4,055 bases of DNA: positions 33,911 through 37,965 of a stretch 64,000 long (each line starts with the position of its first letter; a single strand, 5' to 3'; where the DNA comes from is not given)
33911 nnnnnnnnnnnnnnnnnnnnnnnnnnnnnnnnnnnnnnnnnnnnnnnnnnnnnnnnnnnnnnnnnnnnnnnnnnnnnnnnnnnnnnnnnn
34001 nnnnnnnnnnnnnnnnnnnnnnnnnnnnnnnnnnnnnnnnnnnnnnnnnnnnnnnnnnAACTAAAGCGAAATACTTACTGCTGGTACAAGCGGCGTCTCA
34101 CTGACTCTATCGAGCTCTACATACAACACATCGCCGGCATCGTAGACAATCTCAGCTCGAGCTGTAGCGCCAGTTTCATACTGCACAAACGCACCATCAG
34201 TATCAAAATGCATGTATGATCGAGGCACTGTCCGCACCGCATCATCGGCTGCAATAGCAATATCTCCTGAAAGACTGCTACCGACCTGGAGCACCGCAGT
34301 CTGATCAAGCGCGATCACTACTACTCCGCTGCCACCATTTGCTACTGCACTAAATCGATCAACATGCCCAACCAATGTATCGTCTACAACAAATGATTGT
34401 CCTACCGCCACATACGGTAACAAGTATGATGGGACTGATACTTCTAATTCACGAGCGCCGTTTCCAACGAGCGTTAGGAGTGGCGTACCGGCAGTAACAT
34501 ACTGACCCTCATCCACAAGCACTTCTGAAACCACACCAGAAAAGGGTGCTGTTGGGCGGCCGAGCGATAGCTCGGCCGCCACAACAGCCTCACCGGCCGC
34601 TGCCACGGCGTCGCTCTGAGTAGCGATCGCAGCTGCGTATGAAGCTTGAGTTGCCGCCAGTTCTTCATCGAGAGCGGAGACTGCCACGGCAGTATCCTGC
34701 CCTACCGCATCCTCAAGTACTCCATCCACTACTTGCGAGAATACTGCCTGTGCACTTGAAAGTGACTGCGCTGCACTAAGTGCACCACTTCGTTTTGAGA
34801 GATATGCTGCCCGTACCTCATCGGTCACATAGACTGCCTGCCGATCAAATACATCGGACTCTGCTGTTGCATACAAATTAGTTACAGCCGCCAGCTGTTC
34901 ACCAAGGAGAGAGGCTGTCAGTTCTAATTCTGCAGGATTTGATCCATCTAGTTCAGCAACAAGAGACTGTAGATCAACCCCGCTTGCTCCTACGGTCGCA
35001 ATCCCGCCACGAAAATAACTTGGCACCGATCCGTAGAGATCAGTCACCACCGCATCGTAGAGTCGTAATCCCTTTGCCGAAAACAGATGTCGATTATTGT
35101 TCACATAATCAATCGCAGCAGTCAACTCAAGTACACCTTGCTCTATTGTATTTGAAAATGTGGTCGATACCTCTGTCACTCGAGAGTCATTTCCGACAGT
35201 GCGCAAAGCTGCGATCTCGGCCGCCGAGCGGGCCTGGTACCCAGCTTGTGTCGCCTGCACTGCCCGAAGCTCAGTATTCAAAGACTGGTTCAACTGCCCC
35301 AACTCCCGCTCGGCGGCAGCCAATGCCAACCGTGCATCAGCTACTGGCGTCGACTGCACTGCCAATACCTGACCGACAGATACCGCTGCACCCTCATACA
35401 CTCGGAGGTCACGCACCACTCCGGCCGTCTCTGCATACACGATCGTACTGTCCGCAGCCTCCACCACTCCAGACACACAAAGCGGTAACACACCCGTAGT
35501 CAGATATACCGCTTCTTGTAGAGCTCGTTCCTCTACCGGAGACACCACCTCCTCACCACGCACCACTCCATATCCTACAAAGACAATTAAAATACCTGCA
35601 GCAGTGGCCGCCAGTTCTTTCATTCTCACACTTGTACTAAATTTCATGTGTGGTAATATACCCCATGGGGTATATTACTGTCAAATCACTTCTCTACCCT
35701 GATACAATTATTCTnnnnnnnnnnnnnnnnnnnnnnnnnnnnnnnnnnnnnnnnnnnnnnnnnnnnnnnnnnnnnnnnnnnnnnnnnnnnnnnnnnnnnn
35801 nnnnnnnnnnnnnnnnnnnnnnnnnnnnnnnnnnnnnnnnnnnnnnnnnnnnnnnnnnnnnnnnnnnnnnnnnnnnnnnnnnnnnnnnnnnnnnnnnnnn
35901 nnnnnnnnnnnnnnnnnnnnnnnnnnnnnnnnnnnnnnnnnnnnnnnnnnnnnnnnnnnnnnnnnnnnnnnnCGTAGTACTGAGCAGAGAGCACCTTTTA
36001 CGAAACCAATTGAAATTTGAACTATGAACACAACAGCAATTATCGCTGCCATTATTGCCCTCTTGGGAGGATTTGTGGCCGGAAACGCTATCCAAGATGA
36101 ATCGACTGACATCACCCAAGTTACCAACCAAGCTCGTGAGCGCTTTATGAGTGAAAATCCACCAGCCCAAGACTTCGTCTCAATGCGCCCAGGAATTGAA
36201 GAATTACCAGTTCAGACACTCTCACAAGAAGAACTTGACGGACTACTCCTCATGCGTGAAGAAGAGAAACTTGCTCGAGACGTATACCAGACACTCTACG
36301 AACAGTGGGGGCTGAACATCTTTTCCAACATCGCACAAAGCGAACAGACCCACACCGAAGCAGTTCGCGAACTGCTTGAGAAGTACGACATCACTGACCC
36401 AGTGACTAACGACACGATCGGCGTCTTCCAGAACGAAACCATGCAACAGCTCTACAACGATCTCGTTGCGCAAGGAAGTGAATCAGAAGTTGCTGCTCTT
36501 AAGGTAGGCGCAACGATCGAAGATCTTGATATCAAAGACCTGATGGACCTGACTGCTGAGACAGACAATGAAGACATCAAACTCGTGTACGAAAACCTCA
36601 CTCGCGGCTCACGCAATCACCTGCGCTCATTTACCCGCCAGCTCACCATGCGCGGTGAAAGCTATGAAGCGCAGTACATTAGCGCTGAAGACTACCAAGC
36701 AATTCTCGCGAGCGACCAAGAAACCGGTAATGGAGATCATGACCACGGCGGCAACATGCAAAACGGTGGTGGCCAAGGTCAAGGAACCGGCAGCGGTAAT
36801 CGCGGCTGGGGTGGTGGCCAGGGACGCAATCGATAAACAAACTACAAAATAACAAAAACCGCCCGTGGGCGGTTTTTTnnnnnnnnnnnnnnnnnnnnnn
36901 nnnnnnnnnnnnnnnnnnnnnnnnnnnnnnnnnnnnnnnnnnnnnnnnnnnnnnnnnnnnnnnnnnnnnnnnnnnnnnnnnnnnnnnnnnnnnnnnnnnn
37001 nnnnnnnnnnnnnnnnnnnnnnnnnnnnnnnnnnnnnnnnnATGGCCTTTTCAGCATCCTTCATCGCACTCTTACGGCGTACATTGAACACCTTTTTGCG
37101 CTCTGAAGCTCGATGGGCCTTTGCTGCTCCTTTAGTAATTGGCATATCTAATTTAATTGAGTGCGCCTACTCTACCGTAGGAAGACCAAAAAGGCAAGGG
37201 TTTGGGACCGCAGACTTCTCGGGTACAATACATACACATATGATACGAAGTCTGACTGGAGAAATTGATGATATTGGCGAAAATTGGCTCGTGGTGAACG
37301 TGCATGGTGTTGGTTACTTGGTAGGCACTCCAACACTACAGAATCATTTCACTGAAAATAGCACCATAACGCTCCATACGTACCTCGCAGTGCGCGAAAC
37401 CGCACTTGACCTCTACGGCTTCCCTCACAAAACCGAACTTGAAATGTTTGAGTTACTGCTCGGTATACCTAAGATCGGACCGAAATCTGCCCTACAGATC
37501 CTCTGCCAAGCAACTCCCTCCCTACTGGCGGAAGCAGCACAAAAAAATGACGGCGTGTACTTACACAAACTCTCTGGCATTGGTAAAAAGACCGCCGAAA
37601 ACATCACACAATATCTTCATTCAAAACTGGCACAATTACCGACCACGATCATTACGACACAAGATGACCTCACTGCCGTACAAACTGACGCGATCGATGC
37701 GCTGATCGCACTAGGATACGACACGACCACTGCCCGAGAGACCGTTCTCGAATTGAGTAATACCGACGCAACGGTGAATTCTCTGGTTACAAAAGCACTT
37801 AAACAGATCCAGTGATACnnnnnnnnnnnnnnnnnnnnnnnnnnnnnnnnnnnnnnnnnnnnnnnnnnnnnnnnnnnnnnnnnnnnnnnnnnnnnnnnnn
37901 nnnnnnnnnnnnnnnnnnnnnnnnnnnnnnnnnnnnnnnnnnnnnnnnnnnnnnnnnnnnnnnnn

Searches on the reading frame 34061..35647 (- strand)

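Call 59: search_protein_families(library=pfam, proteins=[window:34061-35647:-], max_evalue=0.00001)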
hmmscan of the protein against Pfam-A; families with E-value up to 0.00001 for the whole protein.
window:34061-35647:- (528 aa): 4 families
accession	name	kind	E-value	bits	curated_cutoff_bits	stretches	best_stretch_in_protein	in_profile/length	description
PF13437.12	HlyD_3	-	2.9e-12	47.7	22.2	1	366-438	3-82/106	HlyD family secretion protein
PF13533.13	Biotin_lipoyl_2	-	5.5e-11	42.4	29.8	1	367-393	5-31/32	Biotin-lipoyl like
PF00364.28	Biotin_lipoyl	-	7.7e-09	35.7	22.1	0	366-393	46-73/73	Biotin-requiring enzyme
PF16576.10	HlyD_D23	-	4.2e-08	33.2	30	0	366-421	112-167/214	Barrel-sandwich domain of CusB or HlyD membrane-fusion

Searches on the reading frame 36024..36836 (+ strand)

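Call 58: search_protein_families(library=pfam, proteins=[window:36024-36836:+], max_evalue=0.00001)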
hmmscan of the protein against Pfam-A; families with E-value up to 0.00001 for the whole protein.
window:36024-36836:+ (270 aa): 1 family
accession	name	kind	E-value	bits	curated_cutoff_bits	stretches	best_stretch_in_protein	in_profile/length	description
PF09968.15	DUF2202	-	2.1e-66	223.2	22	1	70-230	1-161/162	Uncharacterized protein domain (DUF2202)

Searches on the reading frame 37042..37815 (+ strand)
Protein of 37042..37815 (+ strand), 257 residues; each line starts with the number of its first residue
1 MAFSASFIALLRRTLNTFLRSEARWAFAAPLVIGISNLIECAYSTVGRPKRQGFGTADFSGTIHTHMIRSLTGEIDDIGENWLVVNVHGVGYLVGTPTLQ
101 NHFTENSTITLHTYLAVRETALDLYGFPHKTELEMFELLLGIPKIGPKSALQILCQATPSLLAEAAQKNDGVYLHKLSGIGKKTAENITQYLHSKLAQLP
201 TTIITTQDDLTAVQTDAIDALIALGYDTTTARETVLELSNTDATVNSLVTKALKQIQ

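Call 58: search_protein_families(library=pfam, proteins=[window:37042-37815:+], max_evalue=0.00001)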
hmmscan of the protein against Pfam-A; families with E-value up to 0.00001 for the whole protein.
window:37042-37815:+ (257 aa): 3 families
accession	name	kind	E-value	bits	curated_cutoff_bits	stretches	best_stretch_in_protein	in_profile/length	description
PF01330.27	RuvA_N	-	4.3e-17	62.4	23.6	1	67-126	1-61/61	RuvA N terminal domain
PF14520.12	HHH_5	-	3.6e-11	43.8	27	1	136-190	1-53/57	Helix-hairpin-helix domain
PF07499.19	RuvA_C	-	1.8e-06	28.7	24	1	213-256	2-46/47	RuvA, C-terminal domain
